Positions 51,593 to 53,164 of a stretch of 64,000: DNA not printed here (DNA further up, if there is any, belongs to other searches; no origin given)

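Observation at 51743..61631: Candidate cell-surface glycosylation locus: three paralogous YYY/DUF2298 GT-C-like membrane proteins, FAD oxidoreductase, GT4, HAD phosphatase and LCP ligase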

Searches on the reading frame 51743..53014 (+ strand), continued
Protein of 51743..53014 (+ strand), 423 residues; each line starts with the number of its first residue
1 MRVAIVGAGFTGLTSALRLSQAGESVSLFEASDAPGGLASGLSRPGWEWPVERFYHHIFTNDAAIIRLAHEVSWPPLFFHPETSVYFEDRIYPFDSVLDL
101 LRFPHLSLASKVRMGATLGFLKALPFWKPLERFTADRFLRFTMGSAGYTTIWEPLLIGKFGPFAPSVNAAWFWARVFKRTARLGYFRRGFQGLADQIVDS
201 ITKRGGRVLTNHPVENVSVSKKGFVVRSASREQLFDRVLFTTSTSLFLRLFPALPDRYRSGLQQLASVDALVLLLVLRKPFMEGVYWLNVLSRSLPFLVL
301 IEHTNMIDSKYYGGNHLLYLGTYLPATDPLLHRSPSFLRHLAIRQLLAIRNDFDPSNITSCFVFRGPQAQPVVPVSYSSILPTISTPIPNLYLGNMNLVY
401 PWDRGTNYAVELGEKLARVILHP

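Call 44: fold_search(model_id=the predicted structure, library=pdb)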
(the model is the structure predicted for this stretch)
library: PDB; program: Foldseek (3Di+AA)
matches with E <= 10: 1986; with E <= 0.001: 1031
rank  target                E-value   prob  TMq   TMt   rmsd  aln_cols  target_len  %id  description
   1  2ivd_B                3.6e-27  1.00  0.78  0.74   5.0       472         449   18  Structure of protoporphyrinogen oxidase from Myxococcus xanthus with acifluorfen (released 2006-10-17)
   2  2ive_B                2.4e-26  1.00  0.80  0.76   4.2       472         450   18  Structure of protoporphyrinogen oxidase from Myxococcus xanthus (released 2006-10-17)
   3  2ivd_A                6.3e-26  1.00  0.80  0.76   4.4       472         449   19  Structure of protoporphyrinogen oxidase from Myxococcus xanthus with acifluorfen (released 2006-10-17)
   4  2ive_A                8.9e-26  1.00  0.79  0.74   5.0       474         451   18  Structure of protoporphyrinogen oxidase from Myxococcus xanthus (released 2006-10-17)
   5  3lov                  1.2e-25  1.00  0.78  0.74   4.9       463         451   15  Crystal structure of Putative protoporphyrinogen oxidase (YP_001813199.1) from Exiguobacterium sp. 255-15 at 2.06 A reso (released 2010-02-23)
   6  9a78_B                1.5e-25  1.00  0.78  0.71   4.8       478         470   15  Integrative model of SYFB-CGOX by crosslinking MS and deep learning (released 2024-09-18)
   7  7eme_B                4.5e-25  1.00  0.74  0.76   4.7       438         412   13  Putative Leptospira interrogans recombinant L-amino acid oxidase (released 2021-08-18)
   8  5mog_A                1.2e-24  1.00  0.84  0.76   3.7       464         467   17  Oryza sativa phytoene desaturase inhibited by norflurazon (released 2017-07-12)
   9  7eme_A                1.3e-24  1.00  0.75  0.76   4.7       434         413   14  Putative Leptospira interrogans recombinant L-amino acid oxidase (released 2021-08-18)
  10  5mog_E                2.0e-24  1.00  0.83  0.76   3.7       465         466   17  Oryza sativa phytoene desaturase inhibited by norflurazon (released 2017-07-12)
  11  5mog_C                2.7e-24  1.00  0.83  0.75   3.9       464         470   17  Oryza sativa phytoene desaturase inhibited by norflurazon (released 2017-07-12)
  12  5mog_B                4.7e-24  1.00  0.83  0.75   3.8       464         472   17  Oryza sativa phytoene desaturase inhibited by norflurazon (released 2017-07-12)
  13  3i6d_A                5.6e-24  1.00  0.76  0.78   4.3       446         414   15  Crystal structure of PPO from bacillus subtilis with AF (released 2009-12-08)
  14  3i6d_B                1.1e-23  1.00  0.77  0.78   4.4       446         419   16  Crystal structure of PPO from bacillus subtilis with AF (released 2009-12-08)
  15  3ka7                  1.5e-23  1.00  0.78  0.78   4.4       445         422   16  Crystal Structure of an oxidoreductase from Methanosarcina mazei. Northeast Structural Genomics Consortium target id MaR (released 2009-11-17)
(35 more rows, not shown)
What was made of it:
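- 51743..53014 (+): Cytoplasmic FAD-dependent oxidoreductase of the amine-oxidase / protoporphyrinogen-oxidase / phytoene-desaturase fold (NCBIfam PRK07233 family). Its substrate is unknown. It is the leading gene of the cluster. Foldseek best matches are PPOX, phytoene desaturase (TM 0.84) and MAO (call 44).
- On DprE1-type decaprenylphosphoribose oxidase: Structure matches are PPOX, PDS and MAO (call 44).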

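Call 66: search_protein_families(library=ncbifam, proteins=[L022:2491-3411:+, L043:9313-10953:+, L008:14643-15680:+, L080:9130-10515:+, L026:8991-10004:+, L057:12886-14553:+, L084:8355-10004:+], max_evalue=0.001)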
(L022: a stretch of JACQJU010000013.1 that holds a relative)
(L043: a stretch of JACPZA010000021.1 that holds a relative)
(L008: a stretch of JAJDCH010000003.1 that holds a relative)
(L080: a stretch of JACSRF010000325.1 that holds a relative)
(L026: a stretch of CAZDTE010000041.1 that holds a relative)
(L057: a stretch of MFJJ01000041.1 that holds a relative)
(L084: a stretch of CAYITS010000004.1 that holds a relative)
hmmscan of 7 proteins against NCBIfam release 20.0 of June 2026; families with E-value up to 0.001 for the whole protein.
L022:2491-3411:+ (306 aa): 17 families
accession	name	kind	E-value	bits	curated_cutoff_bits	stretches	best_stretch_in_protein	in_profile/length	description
NF008978.0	PRK12324.1-4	equivalog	1.6e-60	204.7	207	1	4-305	30-321/322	decaprenyl-phosphate phosphoribosyltransferase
NF008977.0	PRK12324.1-2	equivalog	5.9e-58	196.6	234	1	7-304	3-288/297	decaprenyl-phosphate phosphoribosyltransferase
NF006088.0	PRK08238.1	equivalog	5.6e-48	163.8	351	1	3-193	189-379/482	UbiA family prenyltransferase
NF008976.0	PRK12324.1-1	equivalog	2.5e-46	158.5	474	1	4-300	16-300/306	decaprenyl-phosphate phosphoribosyltransferase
NF009523.0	PRK12884.1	equivalog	8.2e-18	64.6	269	1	5-169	3-163/279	prenyltransferase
TIGR01473.1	cyoE_ctaB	equivalog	7.6e-11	42.3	210.3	1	25-170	20-168/281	heme o synthase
TIGR01475.1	ubiA_other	subfamily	3.2e-09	36.6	180.8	1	28-173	20-167/282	UbiA-like polyprenyltransferase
NF009521.0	PRK12882.1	equivalog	1.5e-08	34.2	296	1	8-162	7-158/280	geranylgeranylglycerol-phosphate geranylgeranyltransferase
NF035940.1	prenyl_rel_EboC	equivalog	2.1e-07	30.7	250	1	54-144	52-140/292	UbiA-like protein EboC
NF041585.1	MqnP_Cj_Hp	exception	2.3e-06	27.3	375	1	23-175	20-173/281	menaquinone biosynthesis prenyltransferase MqnP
NF003348.0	PRK04375.1-1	equivalog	7.8e-06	25.5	285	1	19-154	16-152/292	heme o synthase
NF009522.0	PRK12883.1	equivalog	9.7e-06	25.3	353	1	25-154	24-148/279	geranylgeranylglycerol-phosphate geranylgeranyltransferase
TIGR01474.1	ubiA_proteo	equivalog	1e-05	25.2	275.45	1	48-150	48-149/282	4-hydroxybenzoate octaprenyltransferase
NF009513.0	PRK12872.1-3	equivalog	1.5e-05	24.7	288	1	37-179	53-186/293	prenyltransferase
NF003349.0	PRK04375.1-2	equivalog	0.00012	21.4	246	1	36-138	57-158/318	heme o synthase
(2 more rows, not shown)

L043:9313-10953:+ (546 aa): 0 families

L008:14643-15680:+ (345 aa): 31 families (the best 25 are shown)
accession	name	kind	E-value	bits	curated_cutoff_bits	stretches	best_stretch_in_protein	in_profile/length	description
TIGR01179.1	galE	equivalog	5.2e-27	94.5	262.3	1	4-162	1-172/332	UDP-glucose 4-epimerase GalE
TIGR03466.1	HpnA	hypoth_equivalog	1.3e-25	90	367.65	1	4-169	2-173/327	hopanoid-associated sugar epimerase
TIGR04180.1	EDH_00030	hypoth_equivalog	1.7e-22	79.8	475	1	5-228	1-240/297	NAD-dependent 4,6-dehydratase LegB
TIGR01181.1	dTDP_gluc_dehyt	equivalog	1.3e-21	77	365.1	1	4-235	1-252/321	dTDP-glucose 4,6-dehydratase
NF043036.1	ErythonDh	equivalog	5.1e-19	68.6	325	1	4-155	2-167/321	D-erythronate dehydrogenase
NF042423.1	oxyalk_red_Shew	equivalog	9.9e-19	67.6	580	1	3-168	9-176/331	2-alkyl-3-oxoalkanoate reductase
TIGR01746.1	Thioester-redct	subfamily_domain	8e-18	64.8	213.35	1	4-174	1-203/371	thioester reductase domain-containing protein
NF042422.1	oxyalk_red_OleD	equivalog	8.9e-18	64.7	580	1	4-169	2-171/329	2-alkyl-3-oxoalkanoate reductase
TIGR02197.1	heptose_epim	equivalog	2.4e-16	59.8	274.6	1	5-143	1-144/316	ADP-glyceromanno-heptose 6-epimerase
NF007956.0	PRK10675.1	subfamily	2.3e-15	56.6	394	1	4-158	2-170/338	UDP-glucose 4-epimerase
TIGR01214.1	rmlD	equivalog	5e-14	52.1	224.05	1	4-154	1-141/285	dTDP-4-dehydrorhamnose reductase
NF052578.1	StrlDmthSdmBMthl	equivalog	9.5e-13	48.6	600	1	5-168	3-171/328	sterol demethylase protein SdmB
TIGR03589.1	PseB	equivalog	1.6e-12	47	407.75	1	2-149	4-147/324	UDP-N-acetylglucosamine 4,6-dehydratase (inverting)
NF008872.0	PRK11908.1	equivalog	5.3e-12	45.4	294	1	3-318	2-338/349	bifunctional UDP-4-keto-pentose/UDP-xylose synthase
TIGR01777.1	yfcH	hypoth_equivalog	1.1e-11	44.9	207.35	1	5-261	1-257/292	TIGR01777 family oxidoreductase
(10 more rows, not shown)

L080:9130-10515:+ (461 aa): 14 families
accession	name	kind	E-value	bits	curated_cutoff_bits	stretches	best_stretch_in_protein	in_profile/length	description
TIGR03026.1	NDP-sugDHase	subfamily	8e-89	298.2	189.8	1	1-434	1-413/413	nucleotide sugar dehydrogenase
NF041297.1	UDPGDh_AglM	equivalog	1.5e-83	281.1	670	1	1-440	1-421/429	UDP-glucose 6-dehydrogenase AglM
NF047673.2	TeichurnBiosyTuaD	equivalog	3.2e-78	263.8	700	1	2-453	3-430/439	UDP-glucose 6-dehydrogenase TuaD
NF040825.1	UDPMaNacDH_Arch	equivalog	6.1e-41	140.6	750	1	1-437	1-402/418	UDP-N-acetyl-D-mannosamine dehydrogenase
NF011631.0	PRK15057.1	equivalog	1.2e-24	87.2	757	1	1-368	1-340/388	UDP-glucose 6-dehydrogenase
NF008286.0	PRK11064.1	equivalog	1.7e-21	76.3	459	1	2-366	5-363/420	UDP-N-acetyl-D-mannosamine dehydrogenase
NF011729.0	PRK15182.1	equivalog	2e-15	56.5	592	1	2-369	8-359/425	Vi polysaccharide biosynthesis UDP-N-acetylglucosamine C-6 dehydrogenase TviB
NF042925.1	FHMPC_DH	equivalog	1.8e-05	24.2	500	1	1-85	1-82/304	5-formyl-3-hydroxy-2-methylpyridine 4-carboxylate 5-dehydrogenase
NF004783.0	PRK06129.1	equivalog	9.6e-05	21.9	347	1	2-80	4-82/315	3-hydroxyacyl-CoA dehydrogenase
NF006143.0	PRK08293.1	equivalog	0.00012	21.5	312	1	2-84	6-89/291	3-hydroxyacyl-CoA dehydrogenase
NF007039.0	PRK09496.3-2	equivalog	0.00019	20.4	293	1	1-45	1-46/446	Trk system potassium transporter TrkA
NF006722.0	PRK09260.1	equivalog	0.00025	20.4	429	0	2-84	4-86/289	3-hydroxyacyl-CoA dehydrogenase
TIGR03911.1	pyrrolys_PylD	equivalog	0.00046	19.4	150.05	1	3-35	148-180/266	3-methylornithyl-N6-L-lysine dehydrogenase PylD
TIGR02279.1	PaaC-3OHAcCoADH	equivalog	0.00052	19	669.4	1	2-72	7-77/503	3-hydroxyacyl-CoA dehydrogenase PaaH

L026:8991-10004:+ (337 aa): 1 family
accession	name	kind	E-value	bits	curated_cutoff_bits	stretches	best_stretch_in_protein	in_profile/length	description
TIGR00374.1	TIGR00374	subfamily_domain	1.7e-34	119.7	43.2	1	19-317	2-309/323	flippase-like domain-containing protein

L057:12886-14553:+ (555 aa): 0 families

L084:8355-10004:+ (549 aa): 2 families
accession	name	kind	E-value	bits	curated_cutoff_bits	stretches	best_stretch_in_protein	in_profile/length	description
TIGR03663.1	TIGR03663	subfamily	8.4e-11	41.5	126.25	1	5-208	3-196/435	flippase activity-associated protein Agl23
NF009784.2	PRK13279.1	equivalog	0.00031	19.5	567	1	75-158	71-154/539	lipid IV(A) 4-amino-4-deoxy-L-arabinosyltransferase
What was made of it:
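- Closest known: Mycobacterial decaprenyl-phosphoarabinose pathway and arabinan assembly. Same: The UbiA in sister loci best matches the Rv3806c-type models (call 66).
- That is 204.7 bits against a cut-off of 207 (call 66). A related paralog family in other loci hits it at 8e-11 (call 66).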

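Call 67: find_homologous_proteins(query=L022:2491-3411:+, max_evalue=1e-10)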
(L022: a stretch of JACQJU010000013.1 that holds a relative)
Query L022:2491-3411:+ (306 aa): 665 proteins with E <= 1e-10 among 5810 candidates; the best 120 are listed.
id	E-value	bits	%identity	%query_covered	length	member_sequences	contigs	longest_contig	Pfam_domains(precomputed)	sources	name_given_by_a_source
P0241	2.0e-191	653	100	100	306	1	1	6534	PF01040.24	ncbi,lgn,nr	ncbi:UbiA prenyltransferase family protein [Candidatus Gottesmanbacteria bacterium]|nr:UbiA prenyltr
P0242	1.5e-159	549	83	100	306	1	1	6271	PF01040.24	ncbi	-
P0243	2.5e-158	545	82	100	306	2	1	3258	PF01040.24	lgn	-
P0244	7.1e-156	537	82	100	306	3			PF01040.24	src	-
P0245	1.8e-148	512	77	99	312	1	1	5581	PF01040.24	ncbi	-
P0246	1.1e-147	510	80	94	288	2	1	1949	PF01040.24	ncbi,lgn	-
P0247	5.8e-146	504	75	100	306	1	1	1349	PF01040.24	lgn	-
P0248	1.2e-145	503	77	98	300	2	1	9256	PF01040.24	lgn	-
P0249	1.7e-142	493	71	100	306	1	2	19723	PF01040.24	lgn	-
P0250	3.4e-141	488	77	96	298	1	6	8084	PF01040.24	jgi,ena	-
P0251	9.5e-137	474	70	100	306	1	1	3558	PF01040.24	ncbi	-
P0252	7.6e-136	471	69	100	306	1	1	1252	PF01040.24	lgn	-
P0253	3.8e-135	469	67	99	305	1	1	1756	PF01040.24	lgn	-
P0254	4.2e-135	468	69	100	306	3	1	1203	PF01040.24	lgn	-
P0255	8.0e-135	467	70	100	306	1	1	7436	PF01040.24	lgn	-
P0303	3.0e-126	439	64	97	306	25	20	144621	PF01040.24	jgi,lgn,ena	-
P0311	4.7e-125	435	63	100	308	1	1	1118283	PF01040.24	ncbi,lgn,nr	ncbi:UbiA prenyltransferase family protein [Candidatus Gottesmanbacteria bacterium]|nr:UbiA prenyltr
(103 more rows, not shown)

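Call 69: find_encoding_contigs(protein=P0311, flank=10000, max_places=1)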
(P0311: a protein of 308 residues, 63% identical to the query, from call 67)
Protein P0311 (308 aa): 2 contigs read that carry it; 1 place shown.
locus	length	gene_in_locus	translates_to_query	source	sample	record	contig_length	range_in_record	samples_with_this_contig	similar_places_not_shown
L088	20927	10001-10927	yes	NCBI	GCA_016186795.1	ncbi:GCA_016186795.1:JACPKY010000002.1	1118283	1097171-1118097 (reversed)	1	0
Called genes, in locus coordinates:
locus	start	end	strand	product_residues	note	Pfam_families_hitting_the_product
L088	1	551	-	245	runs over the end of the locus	?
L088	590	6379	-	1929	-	PF10102:DUF2341, PF02210:Laminin_G_2 (faint), PF07953:Toxin_R_bind_N (weak), PF13385:Laminin_G_3, PF00354:Pentaxin (faint), PF06439:3keto-disac_hyd (faint), PF13385:Laminin_G_3, PF13385:Laminin_G_3, +1 more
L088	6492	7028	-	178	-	PF05635:23S_rRNA_IVP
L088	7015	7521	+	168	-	PF09134:Invasin_D3, PF02369:Big_1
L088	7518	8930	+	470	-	PF01266:DAO, PF01593:Amino_oxidase, PF12831:FAD_oxidored (weak), PF13450:NAD_binding_8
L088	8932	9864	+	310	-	PF01757:Acyl_transf_3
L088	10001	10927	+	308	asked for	PF01040:UbiA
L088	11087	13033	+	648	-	PF02366:PMT, PF13231:PMT_2 (weak)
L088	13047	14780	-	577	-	PF07691:PA14, PF10528:GLEYA (weak)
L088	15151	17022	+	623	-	-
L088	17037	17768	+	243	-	PF00535:Glycos_transf_2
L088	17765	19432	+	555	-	-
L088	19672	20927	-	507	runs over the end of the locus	PF13231:PMT_2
